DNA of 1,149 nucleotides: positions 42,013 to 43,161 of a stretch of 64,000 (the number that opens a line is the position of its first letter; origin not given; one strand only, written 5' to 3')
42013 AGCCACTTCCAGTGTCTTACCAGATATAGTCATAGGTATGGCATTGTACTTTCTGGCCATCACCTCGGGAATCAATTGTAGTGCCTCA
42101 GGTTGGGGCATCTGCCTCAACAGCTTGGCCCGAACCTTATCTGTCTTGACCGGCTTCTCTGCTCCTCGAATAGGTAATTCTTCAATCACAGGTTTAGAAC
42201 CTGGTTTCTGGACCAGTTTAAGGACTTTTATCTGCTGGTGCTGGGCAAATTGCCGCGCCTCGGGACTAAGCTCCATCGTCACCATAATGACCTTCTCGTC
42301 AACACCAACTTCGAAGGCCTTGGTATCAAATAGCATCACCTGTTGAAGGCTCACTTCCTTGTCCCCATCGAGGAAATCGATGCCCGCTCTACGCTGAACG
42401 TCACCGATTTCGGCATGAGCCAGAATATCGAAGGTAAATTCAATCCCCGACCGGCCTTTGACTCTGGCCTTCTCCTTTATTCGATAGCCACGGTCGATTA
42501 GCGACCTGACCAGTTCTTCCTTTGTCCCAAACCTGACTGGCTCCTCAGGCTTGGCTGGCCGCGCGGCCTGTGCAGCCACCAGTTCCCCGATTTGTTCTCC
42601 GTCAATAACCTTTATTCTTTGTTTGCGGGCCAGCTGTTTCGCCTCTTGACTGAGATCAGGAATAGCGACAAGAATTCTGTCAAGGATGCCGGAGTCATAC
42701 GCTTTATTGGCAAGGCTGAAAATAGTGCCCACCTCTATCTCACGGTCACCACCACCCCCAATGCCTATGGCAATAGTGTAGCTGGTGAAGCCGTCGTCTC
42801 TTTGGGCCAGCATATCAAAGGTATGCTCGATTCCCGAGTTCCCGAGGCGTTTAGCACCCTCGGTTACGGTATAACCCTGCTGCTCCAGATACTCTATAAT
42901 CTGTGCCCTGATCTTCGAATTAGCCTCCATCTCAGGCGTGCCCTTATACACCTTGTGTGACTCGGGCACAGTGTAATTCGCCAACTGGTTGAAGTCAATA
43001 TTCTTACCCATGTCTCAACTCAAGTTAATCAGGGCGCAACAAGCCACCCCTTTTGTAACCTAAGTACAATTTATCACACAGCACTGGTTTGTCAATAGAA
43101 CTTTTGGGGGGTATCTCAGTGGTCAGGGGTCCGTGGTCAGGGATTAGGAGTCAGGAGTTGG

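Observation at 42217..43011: PilB assembly ATPase carries an N-terminal extension built from two copies of a module that recurs four times in the window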

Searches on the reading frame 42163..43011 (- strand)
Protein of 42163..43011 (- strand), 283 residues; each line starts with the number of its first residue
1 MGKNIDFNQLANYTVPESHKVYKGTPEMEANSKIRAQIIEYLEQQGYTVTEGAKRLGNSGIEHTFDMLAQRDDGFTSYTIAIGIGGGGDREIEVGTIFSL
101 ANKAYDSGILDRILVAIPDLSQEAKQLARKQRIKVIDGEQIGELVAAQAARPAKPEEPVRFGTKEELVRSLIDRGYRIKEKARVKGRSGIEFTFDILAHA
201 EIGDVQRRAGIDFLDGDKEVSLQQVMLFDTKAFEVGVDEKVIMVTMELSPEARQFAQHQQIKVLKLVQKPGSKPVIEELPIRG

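Call 10: find_homologous_proteins(query=window:42163-43011:-, max_evalue=0.001)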
Query seq(283 aa) (283 aa): 90 proteins with E <= 0.001 among 1609 candidates.
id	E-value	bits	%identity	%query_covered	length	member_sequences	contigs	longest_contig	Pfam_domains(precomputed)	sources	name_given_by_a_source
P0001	1.0e-123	430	72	100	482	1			PF05157.21,PF00437.27,PF04471.19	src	-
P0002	2.8e-121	422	70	99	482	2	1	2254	PF05157.21,PF00437.27,PF04471.19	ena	-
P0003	5.7e-119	415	75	91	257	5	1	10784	PF22722.3,PF04471.19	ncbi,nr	ncbi:MAG: restriction endonuclease, partial [Dehalococcoidia bacterium]|nr:restriction endonuclease 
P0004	3.2e-115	402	72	93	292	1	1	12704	PF04471.19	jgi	-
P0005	6.7e-114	398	69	99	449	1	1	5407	PF05157.21,PF00437.27,PF04471.19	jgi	jgi:general secretion pathway protein E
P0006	1.4e-100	354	65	90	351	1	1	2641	PF05157.21,PF04471.19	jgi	jgi:general secretion pathway protein E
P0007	1.5e-98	348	60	100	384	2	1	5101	PF05157.21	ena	-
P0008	7.0e-97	342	90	63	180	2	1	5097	PF04471.19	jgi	jgi:general secretion pathway protein E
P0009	1.1e-96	341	63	87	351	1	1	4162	PF05157.21,PF04471.19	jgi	jgi:general secretion pathway protein E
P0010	6.7e-92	326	57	98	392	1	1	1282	PF05157.21,PF04471.19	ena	-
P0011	6.4e-91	323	63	90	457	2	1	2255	PF05157.21,PF00437.27,PF04471.19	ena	-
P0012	2.9e-89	317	60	90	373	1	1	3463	PF05157.21,PF04471.19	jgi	-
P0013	1.5e-87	312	65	81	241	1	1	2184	PF04471.19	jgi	-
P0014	2.4e-87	311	68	74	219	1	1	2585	PF04471.19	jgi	-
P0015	3.3e-86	307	63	77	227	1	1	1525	PF04471.19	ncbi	ncbi:unnamed protein product, partial [marine sediment metagenome]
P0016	1.4e-85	305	57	88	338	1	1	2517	PF22722.3,PF04471.19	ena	-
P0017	1.5e-81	292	56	84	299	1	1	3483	PF04471.19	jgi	jgi:general secretion pathway protein E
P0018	1.8e-80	288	78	60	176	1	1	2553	PF04471.19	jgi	jgi:general secretion pathway protein E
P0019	2.3e-80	288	53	88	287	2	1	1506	PF22722.3,PF04471.19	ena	-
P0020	5.0e-80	287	57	89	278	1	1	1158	PF22722.3,PF04471.19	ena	-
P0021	2.1e-77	278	54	85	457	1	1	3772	PF05157.21,PF00437.27,PF22722.3,PF04471.19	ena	-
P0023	1.6e-75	272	74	61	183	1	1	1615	PF04471.19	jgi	-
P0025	8.7e-71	257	63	67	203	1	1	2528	PF04471.19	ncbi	-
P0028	1.2e-66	243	64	61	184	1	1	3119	PF04471.19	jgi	jgi:general secretion pathway protein E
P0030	1.0e-60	224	47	81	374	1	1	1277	PF05157.21,PF04471.19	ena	-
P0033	3.4e-59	219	63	57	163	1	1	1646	PF04471.19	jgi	jgi:general secretion pathway protein E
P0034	4.9e-59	218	70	51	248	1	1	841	PF04471.19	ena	-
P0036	2.9e-58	216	68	52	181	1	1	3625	PF04471.19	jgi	-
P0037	1.6e-56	210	45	87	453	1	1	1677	PF18551.7,PF04471.19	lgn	-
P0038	1.1e-55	207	42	93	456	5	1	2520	PF18551.7,PF04471.19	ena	-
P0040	1.4e-54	203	40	84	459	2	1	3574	PF18551.7,PF04471.19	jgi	jgi:ssDNA-binding Zn-finger/Zn-ribbon topoisomerase 1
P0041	3.4e-54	202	43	85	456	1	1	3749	PF18551.7,PF04471.19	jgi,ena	-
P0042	1.7e-53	200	40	87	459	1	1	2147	PF18551.7,PF04471.19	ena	-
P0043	1.9e-53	200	42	84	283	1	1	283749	PF04471.19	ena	-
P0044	3.2e-52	196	41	82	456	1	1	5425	PF18551.7,PF04471.19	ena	-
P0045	1.7e-51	193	39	93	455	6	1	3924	PF18551.7,PF04471.19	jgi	jgi:hypothetical protein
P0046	1.9e-51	193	41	90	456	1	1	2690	PF18551.7,PF04471.19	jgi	jgi:hypothetical protein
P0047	3.5e-51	192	43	86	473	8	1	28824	PF18551.7,PF04471.19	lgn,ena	-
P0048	5.2e-51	192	40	82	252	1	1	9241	PF04471.19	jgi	-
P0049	7.3e-51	191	38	92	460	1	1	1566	PF18551.7,PF04471.19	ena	-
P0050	9.6e-51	191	40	84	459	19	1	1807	PF18551.7,PF12773.14,PF04471.19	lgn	-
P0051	9.9e-51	191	36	93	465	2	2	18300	PF18551.7,PF04471.19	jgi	-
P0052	1.1e-50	191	41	84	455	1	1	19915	PF18551.7,PF04471.19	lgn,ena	-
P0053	2.9e-50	189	41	82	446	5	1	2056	PF18551.7,PF04471.19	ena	-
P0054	7.7e-50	188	38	94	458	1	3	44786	PF18551.7,PF12773.14,PF04471.19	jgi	jgi:ssDNA-binding Zn-finger/Zn-ribbon topoisomerase 1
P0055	1.2e-49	187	40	82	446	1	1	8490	PF18551.7,PF04471.19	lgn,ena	-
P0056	2.0e-49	187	42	82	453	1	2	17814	PF18551.7,PF04471.19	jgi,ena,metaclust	metaclust:\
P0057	2.2e-49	186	42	82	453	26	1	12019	PF18551.7,PF04471.19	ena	-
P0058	3.6e-49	186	40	84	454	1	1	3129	PF18551.7,PF04471.19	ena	-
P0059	8.0e-49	185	43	85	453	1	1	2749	PF18551.7,PF04471.19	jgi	jgi:hypothetical protein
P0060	2.9e-48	183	41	84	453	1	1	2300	PF18551.7,PF04471.19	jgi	jgi:ssDNA-binding Zn-finger/Zn-ribbon topoisomerase 1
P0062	1.0e-46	178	39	84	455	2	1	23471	PF18551.7,PF04471.19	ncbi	-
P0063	1.1e-46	178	42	92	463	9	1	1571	PF18551.7,PF04471.19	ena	-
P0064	1.1e-46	178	40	90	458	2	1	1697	PF18551.7,PF19769.5,PF04471.19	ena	-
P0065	1.8e-46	177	36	81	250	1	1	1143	PF04471.19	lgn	-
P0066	2.3e-46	177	41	84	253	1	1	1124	PF04471.19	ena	-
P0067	2.6e-46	176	47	76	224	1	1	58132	PF04471.19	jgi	jgi:general secretion pathway protein E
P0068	5.4e-45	172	40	84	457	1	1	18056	PF18551.7,PF04471.19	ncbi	-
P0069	7.0e-45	172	38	89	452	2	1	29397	PF18551.7,PF04471.19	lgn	-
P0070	7.8e-45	172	39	84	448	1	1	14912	PF18551.7,PF04471.19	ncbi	-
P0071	1.3e-44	171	37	91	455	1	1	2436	PF18551.7,PF04471.19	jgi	jgi:hypothetical protein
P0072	1.4e-44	171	39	88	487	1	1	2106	PF18551.7,PF04471.19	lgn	-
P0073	2.0e-44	170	40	84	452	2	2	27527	PF18551.7,PF04471.19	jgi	jgi:ssDNA-binding Zn-finger/Zn-ribbon topoisomerase 1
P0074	5.1e-44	169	36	92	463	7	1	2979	PF18551.7,PF04471.19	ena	-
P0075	8.4e-44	168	38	92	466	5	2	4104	PF18551.7,PF04471.19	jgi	-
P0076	1.1e-43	168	40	84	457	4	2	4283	PF18551.7,PF04471.19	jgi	jgi:ssDNA-binding Zn-finger/Zn-ribbon topoisomerase 1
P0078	2.9e-43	166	37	92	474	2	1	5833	PF18551.7,PF04471.19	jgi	jgi:hypothetical protein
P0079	4.4e-43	166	38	94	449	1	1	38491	PF18551.7,PF04471.19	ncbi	-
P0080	7.3e-43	165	39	92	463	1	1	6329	PF18551.7,PF04471.19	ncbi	-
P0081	1.1e-42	164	38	82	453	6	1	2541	PF18551.7,PF04471.19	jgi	jgi:hypothetical protein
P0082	2.3e-42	163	40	85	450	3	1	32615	PF18551.7,PF04471.19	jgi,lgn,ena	-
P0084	3.6e-41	160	39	82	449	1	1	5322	PF18551.7,PF04471.19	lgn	-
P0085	2.7e-40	157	39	84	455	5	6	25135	PF18551.7,PF12773.14,PF04471.19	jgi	jgi:ssDNA-binding Zn-finger/Zn-ribbon topoisomerase 1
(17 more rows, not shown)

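Call 22: search_solved_structures(query=A1, max_evalue=10, show_alignments=2)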
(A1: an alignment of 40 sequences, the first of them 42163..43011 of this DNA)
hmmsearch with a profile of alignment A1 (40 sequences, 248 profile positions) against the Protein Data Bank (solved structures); distinct sequences matched with E-value up to 10: 2.
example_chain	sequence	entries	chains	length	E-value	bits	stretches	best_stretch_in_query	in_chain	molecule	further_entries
7pv7_D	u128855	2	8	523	1.2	11.3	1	75-154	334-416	Response regulator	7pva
7pvk_A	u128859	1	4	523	1.2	11.3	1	75-154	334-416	Response regulator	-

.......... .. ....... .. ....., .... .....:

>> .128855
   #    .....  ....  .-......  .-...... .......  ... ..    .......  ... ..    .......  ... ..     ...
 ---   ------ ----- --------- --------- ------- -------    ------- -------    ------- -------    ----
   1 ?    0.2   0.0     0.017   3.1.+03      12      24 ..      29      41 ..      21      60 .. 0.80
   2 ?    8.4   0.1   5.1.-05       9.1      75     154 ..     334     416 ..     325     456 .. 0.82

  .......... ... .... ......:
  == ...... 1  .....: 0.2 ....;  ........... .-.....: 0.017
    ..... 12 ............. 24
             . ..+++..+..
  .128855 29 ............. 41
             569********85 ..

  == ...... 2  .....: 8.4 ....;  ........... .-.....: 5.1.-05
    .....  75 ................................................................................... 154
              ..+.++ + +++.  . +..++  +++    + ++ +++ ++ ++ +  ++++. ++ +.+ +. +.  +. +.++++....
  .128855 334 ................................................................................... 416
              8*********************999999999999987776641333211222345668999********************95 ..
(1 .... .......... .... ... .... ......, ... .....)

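Call 23: find_related_loci(query=A1, collection=genome_contigs, flank=10000)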
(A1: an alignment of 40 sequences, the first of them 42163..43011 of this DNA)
Query A1 (283 aa) in genome_contigs; peptide patterns used: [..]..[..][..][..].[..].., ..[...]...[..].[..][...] (x = any residue, [..] = any of these).
349 stretches matched a pattern; 224 encode a relative of the query (tblastn E <= 1e-3); the best 80 are kept; 80 distinct loci.
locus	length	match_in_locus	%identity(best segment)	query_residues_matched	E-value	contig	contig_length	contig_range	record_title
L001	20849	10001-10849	77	1-283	5e-144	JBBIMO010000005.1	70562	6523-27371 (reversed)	MAG: Chloroflexota bacterium isolate BQS170218_bin_234 NODE_252_length_70562_cov_6.910420, whole genome shotgun sequence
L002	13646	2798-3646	76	1-283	4e-139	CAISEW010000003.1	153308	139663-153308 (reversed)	MAG: uncultured Chloroflexi bacterium isolate AlinenSedimentsD2_bin-0330 genome assembly, contig: bin-0330:03/63, whole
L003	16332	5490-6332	73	1-281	2e-137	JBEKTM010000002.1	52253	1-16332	MAG: Dehalococcoidia bacterium isolate SPRUCE 558 SPRUCE_558_2, whole genome shotgun sequence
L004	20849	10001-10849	73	1-283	9e-133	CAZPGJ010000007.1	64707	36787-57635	MAG TPA_asm: uncultured Dehalococcoidales bacterium isolate binchicken_co294_83 genome assembly, contig: NODE_747_length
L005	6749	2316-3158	72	1-281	7e-132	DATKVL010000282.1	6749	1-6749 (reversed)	MAG TPA_asm: Dehalococcoidia bacterium isolate SMAG_U14132 k141_1980889, whole genome shotgun sequence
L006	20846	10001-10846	70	1-282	7e-130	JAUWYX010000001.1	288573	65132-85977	MAG: Dehalococcoidia bacterium isolate CSMAG_2721 CSMAG_2721_k141_633655_length_288573_cov_101.7769, whole genome shotgu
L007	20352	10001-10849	69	1-283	1e-129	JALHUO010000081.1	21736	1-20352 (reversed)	MAG: Dehalococcoidia bacterium isolate PFL52 seq_1610507, whole genome shotgun sequence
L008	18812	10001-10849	69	1-283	1e-130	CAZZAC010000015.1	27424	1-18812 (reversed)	MAG TPA_asm: uncultured Dehalococcoidales bacterium isolate binchicken_co196_122 genome assembly, contig: NODE_2038_leng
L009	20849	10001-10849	68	1-282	3e-125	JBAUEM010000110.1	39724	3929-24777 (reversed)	MAG: Dehalococcoidia bacterium isolate MFD13097_ilm_asm_bin13 k127_42044, whole genome shotgun sequence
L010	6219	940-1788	67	4-282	2e-122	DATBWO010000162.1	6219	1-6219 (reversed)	MAG TPA_asm: Dehalococcoidia bacterium isolate SMAG_U7543 k141_702416, whole genome shotgun sequence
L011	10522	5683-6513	65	1-277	2e-118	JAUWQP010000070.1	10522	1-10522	MAG: Chloroflexota bacterium isolate CSMAG_2505 CSMAG_2505_k141_266785_length_10522_cov_9.8736, whole genome shotgun seq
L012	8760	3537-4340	67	11-279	6e-118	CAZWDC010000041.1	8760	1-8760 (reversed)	MAG TPA_asm: uncultured Dehalococcoidales bacterium isolate SRP231805_co4_166 genome assembly, contig: k141_394065, whol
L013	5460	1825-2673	66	1-282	3e-117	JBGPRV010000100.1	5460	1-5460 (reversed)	MAG: Dehalococcoidia bacterium isolate OBJ1_062018_130_33 k141_160597_length_5460_cov_44.3301, whole genome shotgun sequ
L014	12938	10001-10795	66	5-269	2e-115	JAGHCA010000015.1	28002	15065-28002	MAG: Dehalococcoidia bacterium isolate AUK270 PB_MBMC_224_c_000000000036, whole genome shotgun sequence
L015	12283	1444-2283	61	4-283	6e-114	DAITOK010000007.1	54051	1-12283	MAG TPA_asm: Chloroflexota bacterium isolate CTOTU21527 NODE_428_length_54051_cov_26.470257, whole genome shotgun sequen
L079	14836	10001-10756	43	28-282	5e-60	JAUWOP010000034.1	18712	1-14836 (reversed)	MAG: Chloroflexota bacterium isolate CSMAG_2453 CSMAG_2453_k141_783268_length_18712_cov_15.9822, whole genome shotgun se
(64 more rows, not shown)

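Call 29: predict_structure(alignment_id=A1)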
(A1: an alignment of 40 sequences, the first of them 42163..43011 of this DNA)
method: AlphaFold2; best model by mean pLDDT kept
length: 283 residues; sequences in the alignment: 40
mean_pLDDT: 84.5   pTM: 0.73
mean pLDDT of the five models: 84.5, 83.8, 83.7, 83.6, 82.9
residues with pLDDT >= 90: 176; 70-90: 52; 50-70: 27; < 50: 28
segments of 3 or more residues with pLDDT < 50: 12-14, 16-22, 270-280
pLDDT, mean of each block of 10 residues (from residue 1): 48 48 62 92 92 96 97 88 91 95 96 93 95 91 75 63 87 92 97 96 82 95 98 95 95 96 79 42 50
secondary structure, 60 per line:
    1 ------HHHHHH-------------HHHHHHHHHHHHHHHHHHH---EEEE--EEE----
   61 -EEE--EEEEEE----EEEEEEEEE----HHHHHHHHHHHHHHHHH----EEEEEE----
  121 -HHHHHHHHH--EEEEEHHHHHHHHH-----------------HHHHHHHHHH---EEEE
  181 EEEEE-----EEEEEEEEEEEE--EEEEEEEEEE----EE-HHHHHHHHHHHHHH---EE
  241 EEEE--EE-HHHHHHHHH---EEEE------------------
elements in order: H7-12 H26-44 E48-51 E54-56 E62-64 E67-72 E77-85 H90-106 E111-116 H122-130 E133-137 H138-146 H164-173 E177-185 E191-202 E205-214 H222-235 E239-244 H250-258 E262-265
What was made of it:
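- On Mrr_cat (PF04471) / PD-(D/E)xK superfamily: The AF2 model has pLDDT 84.5 and the expected order of helices and strands (call 29).
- The AF2 model has pLDDT 84.5 and pTM 0.73 (call 29).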

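Call 33: fold_search(model_id=the predicted structure, library=pdb)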
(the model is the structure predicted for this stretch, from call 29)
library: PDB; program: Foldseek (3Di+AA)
matches with E <= 10: 1077; with E <= 0.001: 4
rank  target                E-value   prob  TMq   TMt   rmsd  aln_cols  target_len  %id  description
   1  1y88                  1.6e-06  1.00  0.29  0.43   2.9       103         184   22  Crystal Structure of Protein of Unknown Function AF1548 (released 2004-12-21)
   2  9dou_A                7.4e-04  1.00  0.24  0.09   6.9       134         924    9  Taeniopygia guttata R2 retrotransposon (R2Tg) initiating target-primed reverse transcription (released 2025-05-21)
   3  9nl2_A                8.9e-04  0.99  0.25  0.08  13.9       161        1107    7  Structure of R2 retrotransposon protein from Platysternon megacephalum initiating target-primed reverse transcription (released 2025-06-18)
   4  1xmx                  9.5e-04  1.00  0.31  0.24   4.0       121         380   12  Crystal structure of protein VC1899 from Vibrio cholerae (released 2004-11-16)
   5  9u49_A                1.1e-03  1.00  0.33  0.24   3.1       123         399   11  crystal structure of Cdn1 in complex with cA4 (released 2026-02-04)
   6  8q43_A                1.5e-03  1.00  0.31  0.22   4.6       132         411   13  Crystal structure of cA4-bound Can2 (E341A) in complex with oligo-C DNA (released 2023-11-22)
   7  5gke_A                1.7e-03  1.00  0.27  0.32   8.1       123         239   12  Structure of EndoMS-dsDNA1 complex (released 2016-11-02)
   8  7edb_A                2.5e-03  1.00  0.31  0.25  11.4       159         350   14  EcoT38I restriction endonuclease complexed with DNA (released 2022-03-16)
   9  3lpn_B                2.7e-03  0.57  0.21  0.20  21.2       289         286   12  Crystal structure of the phosphoribosylpyrophosphate (PRPP) synthetase from Thermoplasma volcanium in complex with an  (released 2011-02-09)
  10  8q41_B                3.0e-03  1.00  0.32  0.23   3.9       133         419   13  Crystal structure of Can2 (E341A) bound to cA4 and TTTAAA ssDNA (released 2023-11-22)
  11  8q44_A                3.0e-03  1.00  0.31  0.21   4.7       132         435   12  Crystal structure of cA4-bound Can2 (E364R) in complex with oligo-T DNA (released 2023-11-22)
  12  8h0i_A                3.2e-03  0.51  0.19  0.16  17.2       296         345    9  Cryo-EM structure of APOBEC3G-Vif complex (released 2023-07-19)
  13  9nl3_A                3.6e-03  0.99  0.24  0.08   6.8       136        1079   10  Structure of R2 retrotransposon protein from Taeniopygia guttata initiating target-primed reverse transcription (released 2025-06-18)
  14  6wmc_A                4.4e-03  0.35  0.17  0.14  19.3       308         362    9  Crystal structure of a soluble variant of full-length human APOBEC3G (pH 9.0) (released 2020-12-23)
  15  7e8r                  4.6e-03  0.98  0.27  0.23  13.8       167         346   14  EcoT38I restriction endonuclease (released 2022-03-02)
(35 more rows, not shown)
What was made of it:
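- On Mrr_cat (PF04471) / PD-(D/E)xK superfamily: Foldseek's top PDB hits are 1Y88 (E = 1.6e-6), R2 RLE, Can2/Cdn1, EndoMS, EcoT38I, MspJI and FokI (call 33).
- Foldseek's top match is AF1548 (E = 1.6e-6), followed by R2 RLE, Can2/Cdn1, EndoMS, EcoT38I, MspJI and FokI (call 33).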

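Call 42: fold_search(model_id=the predicted structure, library=viral)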
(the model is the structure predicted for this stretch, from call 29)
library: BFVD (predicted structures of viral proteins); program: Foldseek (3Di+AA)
matches with E <= 10: 894; with E <= 0.001: 14
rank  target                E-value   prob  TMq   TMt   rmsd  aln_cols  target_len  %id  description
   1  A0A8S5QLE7            3.7e-05  1.00  0.28  0.29  15.5       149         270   17  Restriction endonuclease [Siphoviridae sp. ctVCm11]
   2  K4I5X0                5.3e-05  1.00  0.31  0.40   5.5       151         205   13  Uncharacterized protein [Salmonella phage STML-198]
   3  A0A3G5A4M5            2.9e-04  0.99  0.25  0.16  14.9       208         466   12  C2H2-type domain-containing protein [Harvfovirus sp.]
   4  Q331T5                4.0e-04  1.00  0.30  0.40   6.5       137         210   15  (no name in the UniProt tables at hand)
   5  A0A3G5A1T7            4.0e-04  1.00  0.33  0.49   5.0       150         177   15  Uncharacterized protein [Gaeavirus sp.]
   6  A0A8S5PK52            5.7e-04  1.00  0.27  0.31   3.5        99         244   16  Restriction endonuclease [Siphoviridae sp. ctXBp18]
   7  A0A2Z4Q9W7            6.9e-04  1.00  0.25  0.31   4.0        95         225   14  (no name in the UniProt tables at hand)
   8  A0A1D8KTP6            6.9e-04  1.00  0.29  0.40   6.4       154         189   14  Restriction endonuclease [Synechococcus phage S-CAM7]
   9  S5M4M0                6.9e-04  1.00  0.30  0.30   5.1       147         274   12  Uncharacterized protein [Bacillus phage JL]
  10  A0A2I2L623            6.9e-04  1.00  0.25  0.27  16.4       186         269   11  Mrr-like domain-containing protein [Orpheovirus IHUMI-LCC2]
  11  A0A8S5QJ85            7.3e-04  1.00  0.33  0.32  13.8       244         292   11  Restriction endonuclease [Siphoviridae sp. ctezl47]
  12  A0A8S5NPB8            7.8e-04  0.99  0.26  0.24  19.5       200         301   12  Restriction endonuclease [Siphoviridae sp. ctGMq5]
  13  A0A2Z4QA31            8.3e-04  1.00  0.28  0.33   5.6       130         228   13  (no name in the UniProt tables at hand)
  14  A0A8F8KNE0            1.0e-03  1.00  0.25  0.30   6.1       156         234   17  DNA-directed RNA polymerase subunit 5 [Clandestinovirus]
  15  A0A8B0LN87            1.1e-03  1.00  0.31  0.54   7.8       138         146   12  Uncharacterized protein [uncultured archaeal virus]
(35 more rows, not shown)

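Call 75: search_protein_families(library=pfam, proteins=[L079:9513-9935:+], max_evalue=0.1)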
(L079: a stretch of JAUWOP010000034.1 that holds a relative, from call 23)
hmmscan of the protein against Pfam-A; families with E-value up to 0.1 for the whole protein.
L079:9513-9935:+ (140 aa): 2 families
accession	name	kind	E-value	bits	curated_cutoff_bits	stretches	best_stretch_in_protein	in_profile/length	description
PF08923.16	MAPKK1_Int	-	0.011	16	25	1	18-119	4-101/119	Mitogen-activated protein kinase kinase 1 interacting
PF03259.23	Robl_LC7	-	0.042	14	23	1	22-103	6-85/91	Roadblock/LC7 domain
